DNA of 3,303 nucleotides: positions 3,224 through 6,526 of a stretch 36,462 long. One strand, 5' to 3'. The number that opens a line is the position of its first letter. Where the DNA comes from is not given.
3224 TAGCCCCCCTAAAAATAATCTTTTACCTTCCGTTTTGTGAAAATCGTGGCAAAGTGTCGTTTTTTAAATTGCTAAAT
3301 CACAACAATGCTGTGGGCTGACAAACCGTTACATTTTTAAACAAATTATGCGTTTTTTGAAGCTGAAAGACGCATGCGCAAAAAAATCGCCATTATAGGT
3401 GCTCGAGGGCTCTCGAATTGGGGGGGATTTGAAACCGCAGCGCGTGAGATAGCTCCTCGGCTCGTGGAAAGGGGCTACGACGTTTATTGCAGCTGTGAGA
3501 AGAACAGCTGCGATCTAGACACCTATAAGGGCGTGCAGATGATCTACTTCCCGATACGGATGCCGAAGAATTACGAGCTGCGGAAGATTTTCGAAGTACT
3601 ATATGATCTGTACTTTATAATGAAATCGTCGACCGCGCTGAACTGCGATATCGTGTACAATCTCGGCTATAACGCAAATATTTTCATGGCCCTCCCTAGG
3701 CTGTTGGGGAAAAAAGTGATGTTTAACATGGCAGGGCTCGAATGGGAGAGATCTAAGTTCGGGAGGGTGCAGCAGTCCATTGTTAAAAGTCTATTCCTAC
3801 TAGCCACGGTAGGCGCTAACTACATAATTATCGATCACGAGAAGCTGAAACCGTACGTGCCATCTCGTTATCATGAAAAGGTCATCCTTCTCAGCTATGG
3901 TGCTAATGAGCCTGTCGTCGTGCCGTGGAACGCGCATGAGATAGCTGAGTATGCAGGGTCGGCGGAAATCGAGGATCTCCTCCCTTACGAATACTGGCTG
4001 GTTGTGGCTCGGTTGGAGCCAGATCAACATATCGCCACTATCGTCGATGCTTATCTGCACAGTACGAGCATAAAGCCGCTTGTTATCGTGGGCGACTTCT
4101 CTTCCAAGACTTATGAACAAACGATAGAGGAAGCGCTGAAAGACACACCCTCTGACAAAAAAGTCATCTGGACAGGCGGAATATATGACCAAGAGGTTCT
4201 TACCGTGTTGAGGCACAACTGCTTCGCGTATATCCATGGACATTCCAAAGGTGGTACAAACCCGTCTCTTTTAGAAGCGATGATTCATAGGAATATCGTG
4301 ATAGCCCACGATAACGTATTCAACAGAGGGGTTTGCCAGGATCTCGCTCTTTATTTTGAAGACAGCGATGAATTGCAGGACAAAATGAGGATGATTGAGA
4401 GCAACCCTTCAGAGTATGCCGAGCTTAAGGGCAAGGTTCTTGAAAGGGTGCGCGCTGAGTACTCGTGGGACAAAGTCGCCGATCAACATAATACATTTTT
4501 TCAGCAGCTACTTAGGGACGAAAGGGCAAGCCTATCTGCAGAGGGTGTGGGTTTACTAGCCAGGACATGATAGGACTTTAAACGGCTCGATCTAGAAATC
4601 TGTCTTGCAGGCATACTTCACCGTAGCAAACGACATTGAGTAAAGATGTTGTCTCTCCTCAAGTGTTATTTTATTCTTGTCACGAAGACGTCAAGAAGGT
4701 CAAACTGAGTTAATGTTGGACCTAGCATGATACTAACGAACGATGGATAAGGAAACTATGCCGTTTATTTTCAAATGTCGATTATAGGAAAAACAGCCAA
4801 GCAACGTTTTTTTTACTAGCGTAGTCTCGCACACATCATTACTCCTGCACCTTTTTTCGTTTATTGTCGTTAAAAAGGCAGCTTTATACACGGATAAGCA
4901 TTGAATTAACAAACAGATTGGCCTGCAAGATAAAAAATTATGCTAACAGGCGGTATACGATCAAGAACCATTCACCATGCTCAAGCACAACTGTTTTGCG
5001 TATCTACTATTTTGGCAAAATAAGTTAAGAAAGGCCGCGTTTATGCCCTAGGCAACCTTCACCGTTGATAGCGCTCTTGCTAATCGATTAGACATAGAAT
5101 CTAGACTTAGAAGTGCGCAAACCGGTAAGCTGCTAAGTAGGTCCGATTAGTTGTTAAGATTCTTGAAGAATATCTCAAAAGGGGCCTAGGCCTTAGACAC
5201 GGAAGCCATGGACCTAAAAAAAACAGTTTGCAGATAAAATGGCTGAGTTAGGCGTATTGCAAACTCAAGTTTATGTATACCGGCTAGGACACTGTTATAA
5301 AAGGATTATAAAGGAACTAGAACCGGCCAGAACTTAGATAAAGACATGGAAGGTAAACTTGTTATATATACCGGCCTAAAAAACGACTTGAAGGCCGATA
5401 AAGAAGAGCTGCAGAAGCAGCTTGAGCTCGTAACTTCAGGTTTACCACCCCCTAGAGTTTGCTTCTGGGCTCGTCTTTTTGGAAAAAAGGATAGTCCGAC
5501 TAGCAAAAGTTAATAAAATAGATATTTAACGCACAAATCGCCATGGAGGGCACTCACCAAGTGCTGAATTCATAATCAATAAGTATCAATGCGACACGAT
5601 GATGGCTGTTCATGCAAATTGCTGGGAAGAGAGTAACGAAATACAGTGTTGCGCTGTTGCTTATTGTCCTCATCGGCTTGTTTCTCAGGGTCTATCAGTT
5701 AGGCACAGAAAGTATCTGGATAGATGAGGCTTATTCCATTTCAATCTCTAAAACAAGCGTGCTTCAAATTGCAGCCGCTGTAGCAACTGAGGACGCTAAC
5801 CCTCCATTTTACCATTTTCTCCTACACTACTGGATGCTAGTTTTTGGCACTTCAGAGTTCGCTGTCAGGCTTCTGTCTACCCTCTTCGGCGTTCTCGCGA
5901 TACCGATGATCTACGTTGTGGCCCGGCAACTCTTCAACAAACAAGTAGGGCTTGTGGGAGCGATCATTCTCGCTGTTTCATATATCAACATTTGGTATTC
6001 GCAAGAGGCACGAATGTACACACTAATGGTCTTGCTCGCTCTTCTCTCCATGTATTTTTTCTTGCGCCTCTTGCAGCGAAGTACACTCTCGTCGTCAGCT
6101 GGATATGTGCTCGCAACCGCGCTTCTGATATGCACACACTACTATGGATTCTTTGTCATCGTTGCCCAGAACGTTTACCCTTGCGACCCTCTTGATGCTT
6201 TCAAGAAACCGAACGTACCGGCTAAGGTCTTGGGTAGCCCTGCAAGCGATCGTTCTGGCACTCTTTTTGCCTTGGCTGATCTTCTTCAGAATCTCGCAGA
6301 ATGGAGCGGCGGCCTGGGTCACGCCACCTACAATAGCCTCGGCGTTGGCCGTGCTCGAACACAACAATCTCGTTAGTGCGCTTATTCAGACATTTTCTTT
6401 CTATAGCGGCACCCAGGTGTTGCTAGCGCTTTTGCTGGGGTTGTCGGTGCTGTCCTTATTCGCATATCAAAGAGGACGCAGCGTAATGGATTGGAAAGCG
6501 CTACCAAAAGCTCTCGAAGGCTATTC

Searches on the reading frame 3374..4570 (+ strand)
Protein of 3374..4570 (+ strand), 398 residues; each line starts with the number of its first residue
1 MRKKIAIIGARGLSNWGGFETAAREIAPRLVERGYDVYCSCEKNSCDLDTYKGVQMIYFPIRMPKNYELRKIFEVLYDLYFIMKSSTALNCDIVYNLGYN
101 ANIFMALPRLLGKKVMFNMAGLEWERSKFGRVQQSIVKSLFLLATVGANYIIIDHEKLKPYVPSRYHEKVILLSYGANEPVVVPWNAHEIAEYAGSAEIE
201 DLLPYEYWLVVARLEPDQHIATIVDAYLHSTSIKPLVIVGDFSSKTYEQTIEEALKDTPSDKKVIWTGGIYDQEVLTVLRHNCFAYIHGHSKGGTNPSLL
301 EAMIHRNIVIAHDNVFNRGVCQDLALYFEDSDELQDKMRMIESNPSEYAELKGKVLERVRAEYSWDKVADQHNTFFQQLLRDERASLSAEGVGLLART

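Call 30: search_protein_families(library=pfam, proteins=[window:3374-4570:+], max_evalue=0.001)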
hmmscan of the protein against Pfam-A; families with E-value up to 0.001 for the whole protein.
window:3374-4570:+ (398 aa): 5 families
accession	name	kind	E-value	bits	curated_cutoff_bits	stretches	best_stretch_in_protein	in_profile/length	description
PF09314.17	DUF1972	-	1.2e-10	41.7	25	1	3-177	2-185/186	Domain of unknown function (DUF1972)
PF00534.26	Glycos_transf_1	-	3.6e-08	33.6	26.4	1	207-351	17-165/172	Glycosyl transferases group 1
PF13439.12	Glyco_transf_4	-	0.00012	22.5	28.5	1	16-119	1-103/170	Glycosyltransferase Family 4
PF13524.12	Glyco_trans_1_2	-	0.00034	21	25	1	293-371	61-141/144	Glycosyl transferase-like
PF13692.12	Glyco_trans_1_4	-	0.00051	20.8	27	0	209-339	5-137/142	Glycosyl transferases group 1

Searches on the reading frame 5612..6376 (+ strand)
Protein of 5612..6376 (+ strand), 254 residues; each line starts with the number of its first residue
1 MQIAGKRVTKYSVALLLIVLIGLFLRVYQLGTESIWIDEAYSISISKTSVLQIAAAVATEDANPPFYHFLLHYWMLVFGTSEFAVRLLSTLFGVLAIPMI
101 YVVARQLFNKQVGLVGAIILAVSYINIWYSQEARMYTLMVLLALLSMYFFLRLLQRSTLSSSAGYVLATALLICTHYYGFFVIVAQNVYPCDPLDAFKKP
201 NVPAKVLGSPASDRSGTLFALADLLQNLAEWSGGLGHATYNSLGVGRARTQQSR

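Call 30: search_protein_families(library=pfam, proteins=[window:5612-6376:+], max_evalue=0.001)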
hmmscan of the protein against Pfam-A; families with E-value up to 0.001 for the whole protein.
window:5612-6376:+ (254 aa): 2 families
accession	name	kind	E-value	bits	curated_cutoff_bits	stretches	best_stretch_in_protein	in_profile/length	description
PF13231.12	PMT_2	-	4.9e-17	63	26.1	1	63-186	2-125/160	Dolichyl-phosphate-mannose-protein mannosyltransferase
PF02366.24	PMT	-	0.00014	22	22.7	1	78-183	78-189/245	Dolichyl-phosphate-mannose-protein mannosyltransferase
